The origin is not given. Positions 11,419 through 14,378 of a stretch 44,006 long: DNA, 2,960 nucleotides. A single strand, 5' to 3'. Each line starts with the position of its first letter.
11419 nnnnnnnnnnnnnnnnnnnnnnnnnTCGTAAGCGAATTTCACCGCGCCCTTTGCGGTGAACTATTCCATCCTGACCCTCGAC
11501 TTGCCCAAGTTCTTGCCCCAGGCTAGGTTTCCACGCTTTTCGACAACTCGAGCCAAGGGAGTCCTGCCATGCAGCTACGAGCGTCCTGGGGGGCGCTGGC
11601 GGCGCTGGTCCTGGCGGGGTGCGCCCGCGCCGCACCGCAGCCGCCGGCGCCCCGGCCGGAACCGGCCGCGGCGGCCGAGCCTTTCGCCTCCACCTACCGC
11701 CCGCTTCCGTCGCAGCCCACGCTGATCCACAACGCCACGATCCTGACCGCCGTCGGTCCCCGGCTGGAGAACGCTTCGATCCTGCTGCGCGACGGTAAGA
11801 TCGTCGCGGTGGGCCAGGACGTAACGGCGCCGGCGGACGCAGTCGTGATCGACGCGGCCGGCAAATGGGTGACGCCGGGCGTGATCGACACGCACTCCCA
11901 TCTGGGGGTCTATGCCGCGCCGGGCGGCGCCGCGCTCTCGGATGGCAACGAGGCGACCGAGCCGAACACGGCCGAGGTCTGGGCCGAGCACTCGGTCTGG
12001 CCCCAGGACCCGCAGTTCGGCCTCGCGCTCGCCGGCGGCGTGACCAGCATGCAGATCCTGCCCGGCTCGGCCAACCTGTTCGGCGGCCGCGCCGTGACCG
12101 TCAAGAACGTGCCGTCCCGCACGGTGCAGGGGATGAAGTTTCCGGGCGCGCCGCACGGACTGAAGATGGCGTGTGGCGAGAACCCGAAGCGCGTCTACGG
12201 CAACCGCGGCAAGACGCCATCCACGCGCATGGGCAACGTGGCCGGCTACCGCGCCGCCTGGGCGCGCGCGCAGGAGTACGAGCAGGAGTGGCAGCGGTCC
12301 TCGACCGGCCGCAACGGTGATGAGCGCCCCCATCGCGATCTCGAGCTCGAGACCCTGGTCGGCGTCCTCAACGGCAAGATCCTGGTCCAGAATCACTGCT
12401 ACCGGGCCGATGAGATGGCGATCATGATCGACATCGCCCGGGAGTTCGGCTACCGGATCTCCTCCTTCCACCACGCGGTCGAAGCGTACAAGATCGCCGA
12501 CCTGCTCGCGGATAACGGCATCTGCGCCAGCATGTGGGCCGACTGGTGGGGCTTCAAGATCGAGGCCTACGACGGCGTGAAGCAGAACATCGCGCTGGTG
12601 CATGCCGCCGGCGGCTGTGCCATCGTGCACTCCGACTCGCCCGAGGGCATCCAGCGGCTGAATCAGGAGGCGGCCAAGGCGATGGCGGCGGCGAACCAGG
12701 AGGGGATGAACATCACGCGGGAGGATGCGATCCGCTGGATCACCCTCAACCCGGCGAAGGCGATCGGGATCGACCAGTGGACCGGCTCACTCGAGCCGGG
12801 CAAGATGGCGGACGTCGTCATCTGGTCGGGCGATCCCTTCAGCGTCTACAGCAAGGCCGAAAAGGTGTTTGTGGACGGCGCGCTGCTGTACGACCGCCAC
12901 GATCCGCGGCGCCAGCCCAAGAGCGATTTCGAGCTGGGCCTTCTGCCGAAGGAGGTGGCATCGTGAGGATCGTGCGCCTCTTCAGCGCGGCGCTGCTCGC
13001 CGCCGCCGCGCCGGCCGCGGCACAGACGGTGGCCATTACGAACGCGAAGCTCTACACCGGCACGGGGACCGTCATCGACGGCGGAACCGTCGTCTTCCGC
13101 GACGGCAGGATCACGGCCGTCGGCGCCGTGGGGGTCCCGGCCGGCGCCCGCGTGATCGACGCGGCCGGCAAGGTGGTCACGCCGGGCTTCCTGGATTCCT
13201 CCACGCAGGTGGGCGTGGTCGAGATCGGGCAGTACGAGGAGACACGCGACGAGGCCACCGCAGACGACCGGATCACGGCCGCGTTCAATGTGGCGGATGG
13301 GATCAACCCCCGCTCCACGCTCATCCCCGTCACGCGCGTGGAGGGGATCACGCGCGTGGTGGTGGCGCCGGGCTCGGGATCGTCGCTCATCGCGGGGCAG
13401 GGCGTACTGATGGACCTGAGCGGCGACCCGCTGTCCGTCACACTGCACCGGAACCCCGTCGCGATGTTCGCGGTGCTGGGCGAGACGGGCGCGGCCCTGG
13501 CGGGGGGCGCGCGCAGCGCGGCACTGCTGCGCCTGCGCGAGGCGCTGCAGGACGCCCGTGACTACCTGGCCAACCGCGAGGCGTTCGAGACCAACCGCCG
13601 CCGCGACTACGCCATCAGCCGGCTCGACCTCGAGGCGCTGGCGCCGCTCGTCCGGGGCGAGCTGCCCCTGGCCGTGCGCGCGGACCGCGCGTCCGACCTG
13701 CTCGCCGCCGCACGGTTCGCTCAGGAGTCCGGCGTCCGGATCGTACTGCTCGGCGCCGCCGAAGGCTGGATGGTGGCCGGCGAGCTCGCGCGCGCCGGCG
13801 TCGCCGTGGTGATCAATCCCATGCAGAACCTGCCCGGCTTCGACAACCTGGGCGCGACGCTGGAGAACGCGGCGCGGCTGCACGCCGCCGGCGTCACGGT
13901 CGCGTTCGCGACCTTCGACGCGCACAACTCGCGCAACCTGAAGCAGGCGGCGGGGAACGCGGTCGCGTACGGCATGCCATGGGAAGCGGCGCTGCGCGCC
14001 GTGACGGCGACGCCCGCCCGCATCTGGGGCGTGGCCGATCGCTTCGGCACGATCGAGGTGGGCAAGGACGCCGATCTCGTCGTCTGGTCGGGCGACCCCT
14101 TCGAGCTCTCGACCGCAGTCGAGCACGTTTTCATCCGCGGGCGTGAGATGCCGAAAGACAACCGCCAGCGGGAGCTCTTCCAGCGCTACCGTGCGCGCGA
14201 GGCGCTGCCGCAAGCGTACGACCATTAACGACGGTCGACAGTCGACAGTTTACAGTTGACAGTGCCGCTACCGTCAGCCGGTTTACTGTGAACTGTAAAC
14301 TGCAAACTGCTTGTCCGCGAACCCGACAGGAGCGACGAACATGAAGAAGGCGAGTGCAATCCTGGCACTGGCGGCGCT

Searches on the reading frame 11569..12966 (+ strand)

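Call 9: search_protein_families(library=pfam, proteins=[window:11569-12966:+], max_evalue=0.001)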
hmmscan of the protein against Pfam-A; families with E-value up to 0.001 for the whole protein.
window:11569-12966:+ (465 aa): 2 families
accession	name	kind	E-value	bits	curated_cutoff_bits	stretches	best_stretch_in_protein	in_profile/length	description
PF07969.17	Amidohydro_3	-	3.7e-17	63.4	29.7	2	377-441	402-472/472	Amidohydrolase family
PF01979.26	Amidohydro_1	-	4.5e-15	56.2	25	1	357-434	257-339/345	Amidohydrolase family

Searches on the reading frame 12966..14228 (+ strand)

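Call 9: search_protein_families(library=pfam, proteins=[window:12966-14228:+], max_evalue=0.001)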
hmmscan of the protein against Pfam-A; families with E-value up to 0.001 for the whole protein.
window:12966-14228:+ (420 aa): 2 families
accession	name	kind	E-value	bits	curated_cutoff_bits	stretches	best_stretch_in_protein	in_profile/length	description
PF07969.17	Amidohydro_3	-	3.2e-15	57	29.7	1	337-393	407-469/472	Amidohydrolase family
PF01979.26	Amidohydro_1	-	3.6e-15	56.5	25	1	294-393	227-343/345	Amidohydrolase family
